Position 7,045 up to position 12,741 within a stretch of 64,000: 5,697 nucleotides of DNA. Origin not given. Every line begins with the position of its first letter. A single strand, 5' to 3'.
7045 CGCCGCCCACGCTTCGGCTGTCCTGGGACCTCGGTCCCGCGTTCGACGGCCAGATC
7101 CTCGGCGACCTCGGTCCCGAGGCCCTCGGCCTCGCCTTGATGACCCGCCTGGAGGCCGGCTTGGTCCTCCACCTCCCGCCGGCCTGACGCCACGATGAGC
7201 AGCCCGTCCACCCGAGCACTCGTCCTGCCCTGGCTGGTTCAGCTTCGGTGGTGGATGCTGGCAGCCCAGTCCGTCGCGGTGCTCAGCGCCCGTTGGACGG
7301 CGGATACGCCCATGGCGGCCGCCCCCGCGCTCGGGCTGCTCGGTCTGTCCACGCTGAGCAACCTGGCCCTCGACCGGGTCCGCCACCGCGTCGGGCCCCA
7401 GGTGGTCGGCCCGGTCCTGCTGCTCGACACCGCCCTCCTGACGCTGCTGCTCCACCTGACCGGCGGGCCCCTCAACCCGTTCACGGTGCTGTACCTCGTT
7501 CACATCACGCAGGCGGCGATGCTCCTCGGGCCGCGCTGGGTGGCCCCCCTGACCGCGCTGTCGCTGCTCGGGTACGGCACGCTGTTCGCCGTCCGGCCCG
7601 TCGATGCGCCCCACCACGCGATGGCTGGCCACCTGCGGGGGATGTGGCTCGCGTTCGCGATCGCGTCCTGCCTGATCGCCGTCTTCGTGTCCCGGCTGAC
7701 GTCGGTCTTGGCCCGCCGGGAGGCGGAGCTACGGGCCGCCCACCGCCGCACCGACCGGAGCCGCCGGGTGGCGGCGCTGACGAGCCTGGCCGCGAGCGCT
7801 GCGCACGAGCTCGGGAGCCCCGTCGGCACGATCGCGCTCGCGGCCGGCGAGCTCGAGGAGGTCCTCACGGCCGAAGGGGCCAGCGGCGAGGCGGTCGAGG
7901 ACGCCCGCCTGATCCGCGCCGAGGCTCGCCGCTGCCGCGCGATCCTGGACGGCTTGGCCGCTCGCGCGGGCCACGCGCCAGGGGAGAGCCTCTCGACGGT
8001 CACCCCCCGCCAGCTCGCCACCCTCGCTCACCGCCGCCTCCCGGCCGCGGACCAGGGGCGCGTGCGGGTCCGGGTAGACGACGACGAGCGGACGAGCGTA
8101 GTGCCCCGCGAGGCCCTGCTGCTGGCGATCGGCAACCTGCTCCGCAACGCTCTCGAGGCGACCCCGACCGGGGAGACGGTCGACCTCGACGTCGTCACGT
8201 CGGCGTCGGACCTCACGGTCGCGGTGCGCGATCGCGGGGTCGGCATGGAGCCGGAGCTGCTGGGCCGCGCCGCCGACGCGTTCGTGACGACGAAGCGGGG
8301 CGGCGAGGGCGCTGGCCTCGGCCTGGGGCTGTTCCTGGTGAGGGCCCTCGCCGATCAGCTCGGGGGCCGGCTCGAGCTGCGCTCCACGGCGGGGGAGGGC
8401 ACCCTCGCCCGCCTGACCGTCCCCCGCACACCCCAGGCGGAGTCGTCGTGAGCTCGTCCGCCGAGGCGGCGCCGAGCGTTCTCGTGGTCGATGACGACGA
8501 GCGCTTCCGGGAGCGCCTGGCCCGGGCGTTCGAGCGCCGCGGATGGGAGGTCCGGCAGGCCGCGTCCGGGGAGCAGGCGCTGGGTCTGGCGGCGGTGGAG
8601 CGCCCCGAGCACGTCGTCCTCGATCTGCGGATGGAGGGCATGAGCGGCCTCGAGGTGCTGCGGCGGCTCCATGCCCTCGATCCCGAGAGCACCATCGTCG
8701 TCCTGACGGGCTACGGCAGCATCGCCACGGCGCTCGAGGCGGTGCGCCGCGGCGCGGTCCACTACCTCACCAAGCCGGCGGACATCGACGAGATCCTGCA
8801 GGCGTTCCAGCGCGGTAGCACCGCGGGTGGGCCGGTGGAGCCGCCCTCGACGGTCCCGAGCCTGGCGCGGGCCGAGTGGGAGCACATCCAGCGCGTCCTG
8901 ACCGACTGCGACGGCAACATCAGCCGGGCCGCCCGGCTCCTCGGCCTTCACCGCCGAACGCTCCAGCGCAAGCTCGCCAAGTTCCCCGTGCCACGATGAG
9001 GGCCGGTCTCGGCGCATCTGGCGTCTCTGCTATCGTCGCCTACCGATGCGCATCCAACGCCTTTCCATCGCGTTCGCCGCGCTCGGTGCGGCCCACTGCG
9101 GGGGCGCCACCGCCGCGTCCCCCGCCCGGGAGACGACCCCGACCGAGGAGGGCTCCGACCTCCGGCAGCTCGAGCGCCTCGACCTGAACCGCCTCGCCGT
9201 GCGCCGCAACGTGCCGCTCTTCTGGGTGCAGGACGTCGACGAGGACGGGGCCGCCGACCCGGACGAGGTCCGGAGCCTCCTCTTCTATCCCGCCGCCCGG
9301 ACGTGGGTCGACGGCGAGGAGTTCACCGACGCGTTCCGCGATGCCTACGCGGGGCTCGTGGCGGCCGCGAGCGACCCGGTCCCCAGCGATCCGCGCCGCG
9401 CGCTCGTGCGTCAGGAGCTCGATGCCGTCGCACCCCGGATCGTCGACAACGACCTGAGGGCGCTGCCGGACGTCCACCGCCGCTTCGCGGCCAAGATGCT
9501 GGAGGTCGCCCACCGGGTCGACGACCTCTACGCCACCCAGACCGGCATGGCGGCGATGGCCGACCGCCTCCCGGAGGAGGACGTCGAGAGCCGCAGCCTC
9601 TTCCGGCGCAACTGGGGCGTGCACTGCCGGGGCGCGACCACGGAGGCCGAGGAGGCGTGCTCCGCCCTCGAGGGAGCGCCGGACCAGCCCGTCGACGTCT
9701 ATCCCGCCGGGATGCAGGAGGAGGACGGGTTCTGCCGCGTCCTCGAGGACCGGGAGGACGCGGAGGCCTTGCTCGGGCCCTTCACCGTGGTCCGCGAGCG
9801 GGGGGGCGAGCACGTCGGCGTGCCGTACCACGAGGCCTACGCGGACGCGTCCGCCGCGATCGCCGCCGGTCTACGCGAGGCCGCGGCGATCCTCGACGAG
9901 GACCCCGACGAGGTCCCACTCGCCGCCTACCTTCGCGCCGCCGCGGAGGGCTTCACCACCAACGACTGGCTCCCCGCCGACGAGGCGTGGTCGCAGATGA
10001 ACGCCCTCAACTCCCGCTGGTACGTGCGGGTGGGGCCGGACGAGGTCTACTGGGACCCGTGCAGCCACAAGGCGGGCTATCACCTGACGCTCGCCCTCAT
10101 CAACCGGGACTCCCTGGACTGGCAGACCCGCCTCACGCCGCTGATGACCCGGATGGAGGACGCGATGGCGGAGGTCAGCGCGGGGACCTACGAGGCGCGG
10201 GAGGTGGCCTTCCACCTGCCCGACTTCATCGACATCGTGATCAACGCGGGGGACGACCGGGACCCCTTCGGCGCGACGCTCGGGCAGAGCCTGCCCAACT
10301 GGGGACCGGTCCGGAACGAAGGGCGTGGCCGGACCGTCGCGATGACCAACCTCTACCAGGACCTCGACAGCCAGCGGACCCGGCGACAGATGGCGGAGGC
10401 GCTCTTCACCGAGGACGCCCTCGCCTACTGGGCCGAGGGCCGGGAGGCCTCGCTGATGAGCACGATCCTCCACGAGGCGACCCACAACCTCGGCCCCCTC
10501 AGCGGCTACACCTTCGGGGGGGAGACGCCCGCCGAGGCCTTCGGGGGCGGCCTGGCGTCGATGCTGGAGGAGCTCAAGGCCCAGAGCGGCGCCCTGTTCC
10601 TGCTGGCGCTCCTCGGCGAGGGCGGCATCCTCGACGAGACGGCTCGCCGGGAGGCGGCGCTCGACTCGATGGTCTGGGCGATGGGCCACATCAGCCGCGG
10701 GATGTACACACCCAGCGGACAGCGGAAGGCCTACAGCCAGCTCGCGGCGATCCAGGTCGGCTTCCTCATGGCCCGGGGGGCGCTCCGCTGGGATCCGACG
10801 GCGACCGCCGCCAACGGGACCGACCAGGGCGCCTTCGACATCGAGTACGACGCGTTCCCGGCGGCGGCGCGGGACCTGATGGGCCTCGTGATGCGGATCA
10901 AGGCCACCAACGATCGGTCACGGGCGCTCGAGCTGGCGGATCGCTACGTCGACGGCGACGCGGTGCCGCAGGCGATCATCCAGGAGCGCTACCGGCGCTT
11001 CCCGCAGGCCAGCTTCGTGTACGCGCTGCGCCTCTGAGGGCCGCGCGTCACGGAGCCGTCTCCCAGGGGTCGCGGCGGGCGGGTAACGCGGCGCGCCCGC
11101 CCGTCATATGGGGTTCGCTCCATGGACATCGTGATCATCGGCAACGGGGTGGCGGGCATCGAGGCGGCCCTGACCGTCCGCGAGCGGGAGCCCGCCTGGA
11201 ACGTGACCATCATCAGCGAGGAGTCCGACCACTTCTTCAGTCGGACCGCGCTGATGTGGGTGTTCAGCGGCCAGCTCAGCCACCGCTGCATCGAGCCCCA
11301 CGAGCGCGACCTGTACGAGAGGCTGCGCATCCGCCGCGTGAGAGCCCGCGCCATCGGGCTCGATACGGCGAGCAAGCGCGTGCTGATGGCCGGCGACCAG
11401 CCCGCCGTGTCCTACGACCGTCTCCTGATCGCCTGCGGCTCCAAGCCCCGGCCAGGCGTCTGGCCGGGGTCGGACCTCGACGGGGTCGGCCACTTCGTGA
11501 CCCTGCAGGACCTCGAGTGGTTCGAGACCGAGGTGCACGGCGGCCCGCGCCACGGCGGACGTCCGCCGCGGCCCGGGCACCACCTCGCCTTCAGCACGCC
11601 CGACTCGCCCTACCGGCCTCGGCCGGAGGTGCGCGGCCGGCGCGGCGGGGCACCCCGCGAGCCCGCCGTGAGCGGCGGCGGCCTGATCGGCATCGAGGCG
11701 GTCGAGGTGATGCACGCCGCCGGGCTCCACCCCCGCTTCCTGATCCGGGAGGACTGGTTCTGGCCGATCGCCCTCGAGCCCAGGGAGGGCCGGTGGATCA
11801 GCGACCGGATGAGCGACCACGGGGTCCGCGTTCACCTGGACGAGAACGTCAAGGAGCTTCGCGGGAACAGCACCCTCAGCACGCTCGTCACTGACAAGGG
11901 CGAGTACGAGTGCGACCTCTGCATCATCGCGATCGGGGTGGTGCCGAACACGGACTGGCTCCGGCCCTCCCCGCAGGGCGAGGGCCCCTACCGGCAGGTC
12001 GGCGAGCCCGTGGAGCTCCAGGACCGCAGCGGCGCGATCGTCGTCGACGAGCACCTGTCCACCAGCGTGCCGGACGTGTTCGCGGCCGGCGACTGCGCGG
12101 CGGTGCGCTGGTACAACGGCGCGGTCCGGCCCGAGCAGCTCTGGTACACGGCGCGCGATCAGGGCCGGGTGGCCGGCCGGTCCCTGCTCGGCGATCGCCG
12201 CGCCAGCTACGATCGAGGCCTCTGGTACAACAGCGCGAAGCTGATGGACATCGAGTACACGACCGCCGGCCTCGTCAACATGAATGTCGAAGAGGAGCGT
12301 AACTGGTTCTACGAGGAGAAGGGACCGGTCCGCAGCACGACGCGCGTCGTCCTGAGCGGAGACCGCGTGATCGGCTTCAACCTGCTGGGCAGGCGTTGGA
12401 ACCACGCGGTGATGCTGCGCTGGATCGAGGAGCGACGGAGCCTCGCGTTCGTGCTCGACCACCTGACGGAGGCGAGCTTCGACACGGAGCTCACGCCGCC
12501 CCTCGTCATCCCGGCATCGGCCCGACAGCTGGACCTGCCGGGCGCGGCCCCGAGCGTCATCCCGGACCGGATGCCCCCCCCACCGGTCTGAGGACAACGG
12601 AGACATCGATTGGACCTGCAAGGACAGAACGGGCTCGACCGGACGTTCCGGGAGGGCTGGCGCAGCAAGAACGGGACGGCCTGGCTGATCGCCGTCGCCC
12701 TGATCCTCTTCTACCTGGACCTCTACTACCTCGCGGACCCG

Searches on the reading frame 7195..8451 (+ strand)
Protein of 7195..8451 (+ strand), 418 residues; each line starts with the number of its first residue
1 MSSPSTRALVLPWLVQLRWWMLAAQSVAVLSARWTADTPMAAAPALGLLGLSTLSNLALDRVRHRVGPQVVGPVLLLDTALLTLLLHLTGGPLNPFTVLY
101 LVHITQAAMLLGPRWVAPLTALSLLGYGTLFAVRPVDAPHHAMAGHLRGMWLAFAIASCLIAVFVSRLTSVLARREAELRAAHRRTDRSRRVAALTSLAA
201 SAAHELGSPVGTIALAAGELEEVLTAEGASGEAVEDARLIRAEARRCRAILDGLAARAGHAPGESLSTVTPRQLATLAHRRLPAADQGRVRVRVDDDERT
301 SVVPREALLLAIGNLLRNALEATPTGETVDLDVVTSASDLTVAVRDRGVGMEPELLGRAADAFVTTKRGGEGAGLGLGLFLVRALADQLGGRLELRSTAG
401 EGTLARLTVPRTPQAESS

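Call 21: search_protein_families(library=pfam, proteins=[window:7195-8451:+])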
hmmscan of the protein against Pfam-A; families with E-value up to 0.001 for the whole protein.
window:7195-8451:+ (418 aa): 4 families
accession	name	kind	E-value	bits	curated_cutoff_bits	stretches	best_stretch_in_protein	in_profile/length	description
PF02518.31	HATPase_c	-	3.7e-20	72.9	26.4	1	307-412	5-110/111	Histidine kinase-, DNA gyrase B-, and HSP90-like ATPase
PF13581.12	HATPase_c_2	-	6.8e-06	26.5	27.4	1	306-407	30-125/127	Histidine kinase-like ATPase domain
PF25323.1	6TM_PilS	-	1.9e-05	24.9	27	1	69-177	78-187/189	PilS-like transmembrane domain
PF00512.31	HisKA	-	0.00037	20.9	26.9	1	195-254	2-57/66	His Kinase A (phospho-acceptor) domain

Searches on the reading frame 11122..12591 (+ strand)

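Call 21: search_protein_families(library=pfam, proteins=[window:11122-12591:+])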
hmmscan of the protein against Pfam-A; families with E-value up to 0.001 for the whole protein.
window:11122-12591:+ (489 aa): 6 families
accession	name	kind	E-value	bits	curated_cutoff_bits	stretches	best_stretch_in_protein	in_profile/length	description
PF07992.20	Pyr_redox_2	-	3.4e-43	148.6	26.1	1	1-348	1-291/291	Pyridine nucleotide-disulphide oxidoreductase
PF00070.33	Pyr_redox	-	1.7e-12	48.1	22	1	182-252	3-74/82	Pyridine nucleotide-disulphide oxidoreductase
PF00890.30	FAD_binding_2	-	2.8e-06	27.2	20.4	1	2-69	1-72/414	FAD binding domain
PF13738.12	Pyr_redox_3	-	4.9e-05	23.2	30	0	233-274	94-135/305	Pyridine nucleotide-disulphide oxidoreductase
PF03486.20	HI0933_like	-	0.00051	20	50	0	2-31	2-29/244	HI0933-like protein Rossmann domain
PF01266.30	DAO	-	0.00065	19.8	27.9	0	2-34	1-31/353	FAD dependent oxidoreductase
